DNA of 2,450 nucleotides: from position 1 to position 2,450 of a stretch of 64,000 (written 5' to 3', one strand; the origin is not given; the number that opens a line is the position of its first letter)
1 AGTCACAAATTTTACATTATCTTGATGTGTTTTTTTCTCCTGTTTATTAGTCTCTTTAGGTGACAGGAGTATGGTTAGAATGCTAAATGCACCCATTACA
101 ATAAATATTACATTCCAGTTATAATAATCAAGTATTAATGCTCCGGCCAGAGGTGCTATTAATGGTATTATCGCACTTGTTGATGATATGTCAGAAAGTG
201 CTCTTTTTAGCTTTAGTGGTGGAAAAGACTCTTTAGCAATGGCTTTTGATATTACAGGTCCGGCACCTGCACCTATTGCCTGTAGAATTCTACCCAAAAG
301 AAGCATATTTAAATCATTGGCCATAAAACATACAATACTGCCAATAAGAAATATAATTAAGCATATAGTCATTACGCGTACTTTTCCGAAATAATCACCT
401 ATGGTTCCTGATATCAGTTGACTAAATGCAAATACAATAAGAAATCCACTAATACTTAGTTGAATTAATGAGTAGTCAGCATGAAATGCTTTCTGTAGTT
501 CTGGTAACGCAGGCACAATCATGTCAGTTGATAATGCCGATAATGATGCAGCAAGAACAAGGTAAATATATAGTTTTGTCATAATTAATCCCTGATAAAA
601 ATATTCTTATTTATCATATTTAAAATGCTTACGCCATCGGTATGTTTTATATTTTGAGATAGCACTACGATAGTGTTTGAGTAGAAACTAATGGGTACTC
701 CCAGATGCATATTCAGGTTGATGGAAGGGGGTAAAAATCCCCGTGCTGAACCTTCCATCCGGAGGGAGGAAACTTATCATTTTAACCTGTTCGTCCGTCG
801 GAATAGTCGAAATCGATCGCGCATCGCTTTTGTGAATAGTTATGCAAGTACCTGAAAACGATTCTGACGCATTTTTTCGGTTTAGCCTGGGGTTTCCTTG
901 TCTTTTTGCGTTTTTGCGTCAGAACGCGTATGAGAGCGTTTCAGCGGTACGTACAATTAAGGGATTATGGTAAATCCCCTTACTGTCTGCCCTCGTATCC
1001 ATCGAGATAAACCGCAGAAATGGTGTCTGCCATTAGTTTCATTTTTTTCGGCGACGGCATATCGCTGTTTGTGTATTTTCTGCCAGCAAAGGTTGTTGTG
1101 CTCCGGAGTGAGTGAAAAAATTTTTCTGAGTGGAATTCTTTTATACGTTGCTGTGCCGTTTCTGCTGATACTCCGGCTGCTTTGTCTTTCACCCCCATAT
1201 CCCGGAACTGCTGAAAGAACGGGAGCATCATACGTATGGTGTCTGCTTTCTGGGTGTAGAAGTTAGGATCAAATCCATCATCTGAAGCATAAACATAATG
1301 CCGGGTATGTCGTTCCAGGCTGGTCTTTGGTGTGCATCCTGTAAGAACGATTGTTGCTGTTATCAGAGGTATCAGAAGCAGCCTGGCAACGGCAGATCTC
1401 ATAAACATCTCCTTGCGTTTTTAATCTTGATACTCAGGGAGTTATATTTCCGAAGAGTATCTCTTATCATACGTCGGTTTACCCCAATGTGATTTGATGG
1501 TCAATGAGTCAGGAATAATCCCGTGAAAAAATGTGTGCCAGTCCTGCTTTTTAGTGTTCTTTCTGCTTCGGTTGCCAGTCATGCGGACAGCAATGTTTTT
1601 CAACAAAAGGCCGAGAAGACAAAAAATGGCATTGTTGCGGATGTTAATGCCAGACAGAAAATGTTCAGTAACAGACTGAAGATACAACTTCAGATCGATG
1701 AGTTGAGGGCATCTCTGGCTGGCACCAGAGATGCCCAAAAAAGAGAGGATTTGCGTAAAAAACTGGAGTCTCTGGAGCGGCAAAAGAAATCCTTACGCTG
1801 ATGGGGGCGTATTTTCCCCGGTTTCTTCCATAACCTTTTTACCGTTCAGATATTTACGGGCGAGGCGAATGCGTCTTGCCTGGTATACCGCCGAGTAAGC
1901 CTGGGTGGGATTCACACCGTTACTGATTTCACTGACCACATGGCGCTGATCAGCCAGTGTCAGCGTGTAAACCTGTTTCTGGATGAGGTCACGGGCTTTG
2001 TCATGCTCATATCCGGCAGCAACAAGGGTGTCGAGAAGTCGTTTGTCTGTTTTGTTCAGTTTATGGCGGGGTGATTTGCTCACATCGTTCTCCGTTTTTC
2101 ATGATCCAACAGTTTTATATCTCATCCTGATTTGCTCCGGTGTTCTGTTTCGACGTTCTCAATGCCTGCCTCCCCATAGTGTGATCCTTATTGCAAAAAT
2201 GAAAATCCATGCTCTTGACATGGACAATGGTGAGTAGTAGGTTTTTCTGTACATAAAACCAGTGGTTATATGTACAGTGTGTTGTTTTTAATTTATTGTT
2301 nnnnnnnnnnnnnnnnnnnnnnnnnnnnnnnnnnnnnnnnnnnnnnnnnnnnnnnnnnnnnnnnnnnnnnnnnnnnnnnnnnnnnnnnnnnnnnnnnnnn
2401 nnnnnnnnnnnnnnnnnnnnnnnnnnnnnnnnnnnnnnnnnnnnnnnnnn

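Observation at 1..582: MFS transporter gene adjacent to the colicin locus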

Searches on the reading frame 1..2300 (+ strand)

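Call 10: search_protein_families(library=pfam, proteins=[L001:12584-13699:-, L001:11364-12584:-], max_evalue=0.01)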
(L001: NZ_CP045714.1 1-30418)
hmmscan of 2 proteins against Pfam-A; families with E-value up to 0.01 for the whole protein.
L001:12584-13699:- (372 aa): 3 families
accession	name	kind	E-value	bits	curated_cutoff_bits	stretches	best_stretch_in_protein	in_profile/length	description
PF07690.21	MFS_1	-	3.1e-41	141.9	33.4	1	8-328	1-343/347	Major Facilitator Superfamily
PF00083.30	Sugar_tr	-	1.7e-11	44.1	22.3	1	36-174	44-188/452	Sugar (and other) transporter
PF06609.19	TRI12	-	0.00038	19.5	23.2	1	47-209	87-252/599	Fungal trichothecene efflux pump (TRI12)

L001:11364-12584:- (407 aa): 2 families
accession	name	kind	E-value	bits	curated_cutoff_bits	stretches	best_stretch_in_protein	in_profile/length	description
PF00155.27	Aminotran_1_2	-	1.1e-13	51.5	19.7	1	171-395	133-357/361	Aminotransferase class I and II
PF00202.27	Aminotran_3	-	0.0096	15.1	30.5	0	25-109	10-93/403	Aminotransferase class-III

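Call 11: search_protein_families(library=ncbifam, proteins=[L001:12584-13699:-, L001:11364-12584:-], max_evalue=0.01)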
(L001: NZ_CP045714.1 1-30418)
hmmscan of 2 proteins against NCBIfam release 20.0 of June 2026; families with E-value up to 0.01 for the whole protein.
L001:12584-13699:- (372 aa): 54 families (the best 25 are shown)
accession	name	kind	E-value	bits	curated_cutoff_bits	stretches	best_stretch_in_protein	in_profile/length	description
TIGR00710.1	efflux_Bcr_CflA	subfamily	1.2e-50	173.1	200.9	1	7-362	9-382/385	Bcr/CflA family efflux MFS transporter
NF053813.1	MFS_TcaB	equivalog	2.3e-40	138.5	475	1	6-366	9-389/396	putative multidrug effflux MFS transporter TcaB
NF008270.1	PRK11043.1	equivalog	1.6e-37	129.5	430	1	4-362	6-379/382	purine nucleoside transporter PunC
NF008654.0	PRK11652.1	equivalog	6.6e-34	117.4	479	1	2-361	8-382/397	multidrug efflux MFS transporter EmrD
NF008314.0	PRK11102.1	equivalog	9.5e-31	107.4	303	1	3-250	10-268/396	Bcr/CflA family multidrug efflux MFS transporter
NF007782.0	PRK10473.1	subfamily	1e-30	107.1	417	1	14-363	14-378/394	MdtL family multidrug efflux MFS transporter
NF033134.0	cmlA_floR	equivalog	5.3e-30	105.1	450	1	14-252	21-265/388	CmlA/FloR family chloramphenicol efflux MFS transporter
TIGR00711.1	efflux_EmrB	subfamily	1.5e-21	76.7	230.2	1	4-341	3-321/485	DHA2 family efflux MFS transporter permease subunit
NF000391.1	EmrB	exception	2.6e-20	72.6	925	1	4-195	12-203/501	multidrug efflux MFS transporter permease subunit EmrB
TIGR00880.1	2_A_01_02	superfamily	4.6e-19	68.9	131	1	47-173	3-133/141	multidrug resistance protein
NF000219.1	FloR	exception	2e-16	60.2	700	1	13-252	24-269/404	chloramphenicol/florfenicol efflux MFS transporter FloR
NF040895.2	MFS_effux_SdrM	equivalog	3.2e-16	59.5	550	1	6-298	9-281/441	multidrug efflux MFS transporter SdrM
NF012203.0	cmlB1_MFS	exception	1.9e-15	57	900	1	13-361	24-368/407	chloramphenicol efflux MFS transporter CmlB1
NF040856.1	FexB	exception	2.5e-15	56.2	950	1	8-369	19-358/469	chloramphenicol/florfenicol efflux MFS transporter FexB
NF000218.1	FexA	exception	2.5e-15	56.1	900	1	5-356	23-352/475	chloramphenicol/florfenicol efflux MFS transporter FexA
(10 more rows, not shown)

L001:11364-12584:- (407 aa): 12 families
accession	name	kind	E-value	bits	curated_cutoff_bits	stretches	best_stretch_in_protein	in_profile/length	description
NF005697.0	PRK07505.1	subfamily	1.7e-135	451.8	342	1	2-405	8-401/405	hypothetical protein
TIGR00858.1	bioF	equivalog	9.7e-49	166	426.45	1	30-398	9-363/365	8-amino-7-oxononanoate synthase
TIGR01825.1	gly_Cac_T_rel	subfamily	8.7e-47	159.6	535.4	1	27-395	19-371/385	BioF/Kbl family PLP-dependent acyltransferase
NF005394.0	PRK06939.1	equivalog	2e-43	148.6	460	1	24-402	24-390/397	glycine C-acetyltransferase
NF047600.1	SerpalmtaseCFB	equivalog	1.8e-39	135.6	640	1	38-402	39-388/395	serine palmitoyltransferase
TIGR01822.1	2am3keto_CoA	equivalog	3e-36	125.2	493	1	24-402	20-386/393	glycine C-acetyltransferase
NF047599.1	SerpalmtaseBetaP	equivalog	4.4e-33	114.5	500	1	34-404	35-391/394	serine palmitoyltransferase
TIGR01821.1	5aminolev_synth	equivalog_domain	9.8e-30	103.7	338.55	1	38-403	41-394/402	5-aminolevulinate synthase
NF047603.1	SerpalmtaseAlphaP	equivalog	4e-23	81.7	670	1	25-395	28-385/399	serine palmitoyltransferase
NF005526.0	PRK07179.1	equivalog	5.7e-19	68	428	1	9-398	19-391/407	alpha-hydroxyketone-type quorum-sensing autoinducer synthase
NF004608.1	PRK05937.1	equivalog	9.1e-10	37.9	399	1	164-395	124-338/366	8-amino-7-oxononanoate synthase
TIGR02407.1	ectoine_ectB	equivalog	0.0052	15.4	552.2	0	25-95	18-91/412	diaminobutyrate--2-oxoglutarate transaminase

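Call 20: find_homologous_proteins(query=L001:11364-12584:-, max_evalue=1e-10)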
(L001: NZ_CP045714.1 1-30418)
Query L001:11364-12584:- (407 aa): 757 proteins with E <= 1e-10 among 4723 candidates; the best 120 are listed.
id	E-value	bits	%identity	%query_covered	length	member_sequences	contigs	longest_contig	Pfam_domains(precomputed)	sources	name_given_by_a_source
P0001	1.0e-273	925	100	100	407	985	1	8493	PF00155.28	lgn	-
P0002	2.9e-213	726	77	99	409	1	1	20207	PF00155.28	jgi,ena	-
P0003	7.5e-213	725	76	99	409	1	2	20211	PF00155.28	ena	-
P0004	2.0e-212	723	77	99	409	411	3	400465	PF00155.28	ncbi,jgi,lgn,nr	ncbi:aminotransferase class I/II-fold pyridoxal phosphate-dependent enzyme [Klebsiella variicola]|nr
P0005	5.1e-212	722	76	99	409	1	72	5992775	PF00155.28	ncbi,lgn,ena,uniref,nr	ncbi:8-amino-7-oxononanoate synthase family protein [Klebsiella grimontii]|uniref:8-amino-7-oxononan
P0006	7.1e-212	722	76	99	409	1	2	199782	PF00155.28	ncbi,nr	ncbi:aminotransferase [Klebsiella michiganensis]|nr:aminotransferase [Klebsiella michiganensis] MBW5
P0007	7.1e-212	722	76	99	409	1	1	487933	PF00155.28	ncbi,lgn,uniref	ncbi:aminotransferase class I/II-fold pyridoxal phosphate-dependent enzyme [Klebsiella pasteurii]|un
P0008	7.1e-212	722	76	99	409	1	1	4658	PF00155.28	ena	-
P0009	9.8e-212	721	76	99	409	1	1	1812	PF00155.28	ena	-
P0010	1.3e-211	721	76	99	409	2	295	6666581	PF00155.28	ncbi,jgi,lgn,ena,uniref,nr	ncbi:aminotransferase class I/II-fold pyridoxal phosphate-dependent enzyme [Klebsiella grimontii]|un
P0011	1.5e-211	721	76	99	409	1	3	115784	PF00155.28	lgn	-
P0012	1.9e-211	720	76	99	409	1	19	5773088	PF00155.28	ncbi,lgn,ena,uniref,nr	ncbi:8-amino-7-oxononanoate synthase 2 [Klebsiella oxytoca]|uniref:8-amino-7-oxononanoate synthase f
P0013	1.9e-211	720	76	99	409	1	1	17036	PF00155.28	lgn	-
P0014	2.0e-211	720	75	99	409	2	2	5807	PF00155.28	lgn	-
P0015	2.5e-211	720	76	99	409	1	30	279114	PF00155.28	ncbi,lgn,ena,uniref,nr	ncbi:aminotransferase class I/II-fold pyridoxal phosphate-dependent enzyme [Klebsiella grimontii]|un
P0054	2.4e-167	575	62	99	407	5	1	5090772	PF00155.28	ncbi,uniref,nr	ncbi:aminotransferase class I/II-fold pyridoxal phosphate-dependent enzyme [Brenneria uluponensis]|u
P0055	4.0e-163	561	62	98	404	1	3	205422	PF00155.28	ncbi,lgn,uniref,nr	ncbi:aminotransferase [Photobacterium phosphoreum]|uniref:Aminotransferase n=1 Tax=Photobacterium ph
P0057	6.1e-134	465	54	96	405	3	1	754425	PF00155.28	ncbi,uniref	ncbi:aminotransferase class I/II-fold pyridoxal phosphate-dependent enzyme [Nocardia sp. NPDC127526]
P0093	2.1e-105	371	45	96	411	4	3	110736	PF00155.28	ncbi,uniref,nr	ncbi:aminotransferase class I/II-fold pyridoxal phosphate-dependent enzyme [Enterobacter bugandensis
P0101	1.7e-104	368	45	99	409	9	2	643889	PF00155.28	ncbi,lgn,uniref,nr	ncbi:aminotransferase class I/II-fold pyridoxal phosphate-dependent enzyme [Acinetobacter oleivorans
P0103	2.2e-104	368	42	98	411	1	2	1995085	PF00155.28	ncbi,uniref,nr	ncbi:aminotransferase class I/II-fold pyridoxal phosphate-dependent enzyme [Bartonella vinsonii]|uni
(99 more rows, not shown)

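Call 21: find_encoding_contigs(protein=P0010, flank=8000, max_places=3)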
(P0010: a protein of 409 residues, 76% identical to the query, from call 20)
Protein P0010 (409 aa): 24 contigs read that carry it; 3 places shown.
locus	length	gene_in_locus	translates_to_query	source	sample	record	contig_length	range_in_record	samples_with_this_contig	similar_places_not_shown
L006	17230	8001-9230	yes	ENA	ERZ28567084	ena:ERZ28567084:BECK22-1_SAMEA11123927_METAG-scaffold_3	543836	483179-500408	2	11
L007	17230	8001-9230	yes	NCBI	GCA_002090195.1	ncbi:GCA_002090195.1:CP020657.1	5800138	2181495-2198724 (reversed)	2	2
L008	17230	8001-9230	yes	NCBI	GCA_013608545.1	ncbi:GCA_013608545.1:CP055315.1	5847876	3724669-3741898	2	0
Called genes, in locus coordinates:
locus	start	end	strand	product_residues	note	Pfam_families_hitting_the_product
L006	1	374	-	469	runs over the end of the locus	PF03972:MmgE_PrpD_N, PF19305:MmgE_PrpD_C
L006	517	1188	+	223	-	PF00528:BPD_transp_1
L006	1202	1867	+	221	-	PF00528:BPD_transp_1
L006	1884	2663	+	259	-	PF00005:ABC_tran, PF02463:SMC_N (faint), PF13304:AAA_21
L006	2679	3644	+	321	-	PF01063:Aminotran_4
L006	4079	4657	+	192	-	PF00440:TetR_N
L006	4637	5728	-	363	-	PF14518:Haem_oxygenas_2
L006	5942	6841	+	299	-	PF00892:EamA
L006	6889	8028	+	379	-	PF07690:MFS_1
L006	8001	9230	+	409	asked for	PF00155:Aminotran_1_2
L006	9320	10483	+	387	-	PF01490:Aa_trans (faint), PF03222:Trp_Tyr_perm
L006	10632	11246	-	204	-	PF00440:TetR_N, PF17935:TetR_C_27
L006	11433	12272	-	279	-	PF02311:AraC_binding, PF00165:HTH_AraC, PF12833:HTH_18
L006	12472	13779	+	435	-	PF02056:Glyco_hydro_4, PF11975:Glyco_hydro_4C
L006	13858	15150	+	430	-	PF01306:LacY_symp, PF07690:MFS_1, PF12832:MFS_1_like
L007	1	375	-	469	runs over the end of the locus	PF03972:MmgE_PrpD_N, PF19305:MmgE_PrpD_C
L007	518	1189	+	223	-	PF00528:BPD_transp_1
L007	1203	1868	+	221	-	PF00528:BPD_transp_1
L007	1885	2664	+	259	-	PF00005:ABC_tran, PF02463:SMC_N (faint), PF13304:AAA_21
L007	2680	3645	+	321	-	PF01063:Aminotran_4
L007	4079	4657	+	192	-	PF00440:TetR_N, PF21993:TetR_C_13_2 (faint)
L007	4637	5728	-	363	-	PF14518:Haem_oxygenas_2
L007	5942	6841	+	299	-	PF00892:EamA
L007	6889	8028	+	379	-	PF07690:MFS_1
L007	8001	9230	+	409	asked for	PF00155:Aminotran_1_2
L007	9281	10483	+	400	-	PF01490:Aa_trans (weak), PF03222:Trp_Tyr_perm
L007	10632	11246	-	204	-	PF00440:TetR_N, PF17935:TetR_C_27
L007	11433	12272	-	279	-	PF02311:AraC_binding, PF00165:HTH_AraC, PF12833:HTH_18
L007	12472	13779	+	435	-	PF02056:Glyco_hydro_4, PF11975:Glyco_hydro_4C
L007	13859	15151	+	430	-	PF01306:LacY_symp, PF07690:MFS_1, PF12832:MFS_1_like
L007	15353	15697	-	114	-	PF00165:HTH_AraC (weak), PF12833:HTH_18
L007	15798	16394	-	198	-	PF00440:TetR_N, PF02909:TetR_C_1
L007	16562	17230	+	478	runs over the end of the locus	PF07690:MFS_1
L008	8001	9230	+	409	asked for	PF00155:Aminotran_1_2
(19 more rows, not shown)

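Call 22: find_encoding_contigs(protein=P0054, flank=8000, max_places=2)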
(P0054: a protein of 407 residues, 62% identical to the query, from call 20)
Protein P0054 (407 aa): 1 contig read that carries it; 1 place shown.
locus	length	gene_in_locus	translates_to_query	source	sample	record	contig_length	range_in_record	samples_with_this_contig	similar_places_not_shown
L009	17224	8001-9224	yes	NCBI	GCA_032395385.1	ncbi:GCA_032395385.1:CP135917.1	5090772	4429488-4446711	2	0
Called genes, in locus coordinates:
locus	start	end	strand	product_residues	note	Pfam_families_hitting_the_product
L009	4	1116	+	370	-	PF04348:LppC, PF13433:Peripla_BP_5, PF13458:Peripla_BP_6, PF01094:ANF_receptor, PF13433:Peripla_BP_5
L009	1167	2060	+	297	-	PF02653:BPD_transp_2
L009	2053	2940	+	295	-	PF02653:BPD_transp_2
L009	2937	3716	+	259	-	PF00005:ABC_tran, PF02463:SMC_N (faint), PF13304:AAA_21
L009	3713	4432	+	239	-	PF00005:ABC_tran, PF02463:SMC_N (weak), PF13304:AAA_21 (faint)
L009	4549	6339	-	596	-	PF02203:TarH, PF00672:HAMP, PF00015:MCPsignal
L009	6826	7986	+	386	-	PF07690:MFS_1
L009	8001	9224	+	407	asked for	PF00155:Aminotran_1_2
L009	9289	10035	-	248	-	PF00106:adh_short, PF08659:KR (weak), PF13561:adh_short_C2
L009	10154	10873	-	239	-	PF17837:4PPT_N, PF01648:ACPS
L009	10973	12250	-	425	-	PF01773:Nucleos_tra2_N, PF07670:Gate, PF07662:Nucleos_tra2_C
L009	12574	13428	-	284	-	PF01026:TatD_DNase, PF04909:Amidohydro_2 (faint)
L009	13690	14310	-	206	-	PF04972:BON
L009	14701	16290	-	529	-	PF00009:GTP_EFTU, PF22042:EF-G_D2, PF03144:GTP_EFTU_D2, PF16658:RF3_C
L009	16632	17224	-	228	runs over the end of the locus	PF10144:SMP_2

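Call 23: find_encoding_contigs(protein=P0055, flank=8000, max_places=2)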
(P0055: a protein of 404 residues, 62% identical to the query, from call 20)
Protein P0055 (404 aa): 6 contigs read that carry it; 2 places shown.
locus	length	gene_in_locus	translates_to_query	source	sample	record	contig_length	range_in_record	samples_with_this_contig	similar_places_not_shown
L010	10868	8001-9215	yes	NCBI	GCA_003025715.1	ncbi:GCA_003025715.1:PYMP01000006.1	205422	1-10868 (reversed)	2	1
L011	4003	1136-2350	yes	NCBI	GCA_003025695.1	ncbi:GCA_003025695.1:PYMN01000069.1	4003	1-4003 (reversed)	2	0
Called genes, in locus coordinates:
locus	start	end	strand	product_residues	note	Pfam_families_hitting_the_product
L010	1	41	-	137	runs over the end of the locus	-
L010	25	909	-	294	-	-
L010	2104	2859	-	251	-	PF00106:adh_short, PF08659:KR, PF13561:adh_short_C2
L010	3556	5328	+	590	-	PF00652:Ricin_B_lectin (weak)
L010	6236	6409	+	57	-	-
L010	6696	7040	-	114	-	PF00030:Crystall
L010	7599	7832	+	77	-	-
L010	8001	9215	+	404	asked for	PF00155:Aminotran_1_2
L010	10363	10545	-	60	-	-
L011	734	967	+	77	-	-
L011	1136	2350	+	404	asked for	PF00155:Aminotran_1_2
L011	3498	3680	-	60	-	-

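Call 26: search_solved_structures(query=L001:11364-12584:-, max_evalue=0.00001, show_alignments=1)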
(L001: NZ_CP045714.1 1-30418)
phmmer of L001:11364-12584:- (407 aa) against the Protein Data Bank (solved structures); distinct sequences matched with E-value up to 0.00001: 50.
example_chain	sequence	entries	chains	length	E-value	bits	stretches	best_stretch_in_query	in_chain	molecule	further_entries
8xha_A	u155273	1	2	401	1.5e-31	113.1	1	32-391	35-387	8-amino-7-oxononanoate synthase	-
8xhk_C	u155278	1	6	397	2.1e-31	112.6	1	33-391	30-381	Aminotransferase class I/II-fold pyridoxal phosphate-dependent enzyme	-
8xhd_A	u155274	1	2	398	2.1e-31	112.6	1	32-390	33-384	8-amino-7-oxononanoate synthase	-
8i7u_C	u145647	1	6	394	2.1e-31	112.6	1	33-390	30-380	8-amino-7-oxononanoate synthase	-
3a2b_A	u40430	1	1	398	6.1e-24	88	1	39-401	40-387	Serine palmitoyltransferase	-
8guh_A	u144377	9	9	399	6.2e-24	88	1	39-401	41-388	Serine palmitoyltransferase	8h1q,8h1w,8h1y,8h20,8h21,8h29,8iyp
8s1y_A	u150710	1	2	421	6.5e-23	84.7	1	35-395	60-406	8-amino-7-oxononanoate synthase/2-amino-3-ketobutyrate coenzyme A ligase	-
7poa_A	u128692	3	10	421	2.2e-22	82.9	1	35-395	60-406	8-amino-7-oxononanoate synthase/2-amino-3-ketobutyrate coenzyme A ligase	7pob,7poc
7v58_A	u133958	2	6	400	3.4e-22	82.3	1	22-402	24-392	2-amino-3-ketobutyrate coenzyme A ligase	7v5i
5jay_A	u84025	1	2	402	3.7e-22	82.2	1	39-397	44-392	8-amino-7-oxononanoate synthase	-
6onn_A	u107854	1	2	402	5.9e-22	81.5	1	39-397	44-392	8-amino-7-oxononanoate synthase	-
3tqx_A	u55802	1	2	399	2.6e-20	76.1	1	24-395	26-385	2-amino-3-ketobutyrate coenzyme A ligase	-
1fc4_A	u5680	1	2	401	3.1e-19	72.6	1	24-395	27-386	2-AMINO-3-KETOBUTYRATE CONENZYME A LIGASE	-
7bxp_A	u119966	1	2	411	3.4e-18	69.1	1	23-392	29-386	2-amino-3-ketobutyrate coenzyme A ligase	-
7x98_A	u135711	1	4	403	6.4e-18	68.2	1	49-396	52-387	5-aminolevulinate synthase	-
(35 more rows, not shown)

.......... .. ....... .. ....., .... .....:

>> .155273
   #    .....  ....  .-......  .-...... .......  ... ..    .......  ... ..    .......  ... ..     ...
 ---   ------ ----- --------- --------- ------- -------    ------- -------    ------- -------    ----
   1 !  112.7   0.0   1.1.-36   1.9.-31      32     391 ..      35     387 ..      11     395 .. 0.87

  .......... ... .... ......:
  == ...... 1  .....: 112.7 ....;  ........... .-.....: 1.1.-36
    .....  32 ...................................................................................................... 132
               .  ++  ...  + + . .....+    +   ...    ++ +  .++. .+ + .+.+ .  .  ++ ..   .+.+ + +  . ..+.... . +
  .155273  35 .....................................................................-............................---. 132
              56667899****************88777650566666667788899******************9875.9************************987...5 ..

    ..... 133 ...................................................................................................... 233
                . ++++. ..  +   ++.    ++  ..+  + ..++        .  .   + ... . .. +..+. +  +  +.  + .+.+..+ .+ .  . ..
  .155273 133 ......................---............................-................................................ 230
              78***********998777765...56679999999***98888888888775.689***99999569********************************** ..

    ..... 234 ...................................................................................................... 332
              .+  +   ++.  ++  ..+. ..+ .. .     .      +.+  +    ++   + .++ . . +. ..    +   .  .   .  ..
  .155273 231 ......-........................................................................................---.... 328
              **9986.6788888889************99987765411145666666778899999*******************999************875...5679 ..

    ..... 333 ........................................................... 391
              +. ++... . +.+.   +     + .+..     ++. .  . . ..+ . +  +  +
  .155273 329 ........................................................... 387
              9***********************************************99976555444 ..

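Call 27: search_solved_structures(query=L001:12584-13699:-, max_evalue=0.00001)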
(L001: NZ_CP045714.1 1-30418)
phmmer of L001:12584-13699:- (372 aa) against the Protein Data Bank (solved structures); distinct sequences matched with E-value up to 0.00001: 17.
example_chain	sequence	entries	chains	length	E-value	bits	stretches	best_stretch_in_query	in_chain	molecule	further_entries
2gfp_A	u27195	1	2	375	6e-17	65.1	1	5-358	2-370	Multidrug resistance protein D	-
8zal_J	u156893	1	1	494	3e-15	59.5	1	6-193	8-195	Multidrug export protein EmrB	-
8zar_J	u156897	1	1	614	7.9e-15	58.1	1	6-193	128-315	Multidrug export protein EmrB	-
4zow_A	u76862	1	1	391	4.8e-12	48.9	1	8-250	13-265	Multidrug transporter MdfA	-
6euq_A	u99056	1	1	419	6.3e-12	48.6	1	8-273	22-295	Multidrug transporter MdfA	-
4zp0_A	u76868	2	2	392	6.3e-12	48.5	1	8-250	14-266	Multidrug transporter MdfA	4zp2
6gv1_A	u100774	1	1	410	9.9e-12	47.9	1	8-250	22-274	Major Facilitator Superfamily multidrug/H+ antiporter MdfA from E.coli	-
7d5p_A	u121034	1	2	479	1.6e-11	47.3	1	3-266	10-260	Drug transporter, putative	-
7d5q_A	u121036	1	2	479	2.6e-11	46.5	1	3-266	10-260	Drug transporter, putative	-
6oom_A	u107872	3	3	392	2.8e-11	46.4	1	8-250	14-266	Multidrug transporter MdfA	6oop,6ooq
9vhd_B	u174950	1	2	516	6e-11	45.3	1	14-185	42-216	Putative MFS-type transporter EfpA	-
6vrz_A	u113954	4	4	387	1.8e-10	43.8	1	8-250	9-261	Multidrug transporter MdfA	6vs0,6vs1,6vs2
8ufd_A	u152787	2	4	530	1.8e-10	43.7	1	14-207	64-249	Integral membrane efflux protein EFPA | Efflux pump A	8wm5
8ufe_A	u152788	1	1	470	2.4e-10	43.3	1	14-185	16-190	Integral membrane efflux protein EfpA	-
8x6x_A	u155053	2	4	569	2.9e-10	43.1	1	14-206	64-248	Uncharacterized MFS-type transporter EfpA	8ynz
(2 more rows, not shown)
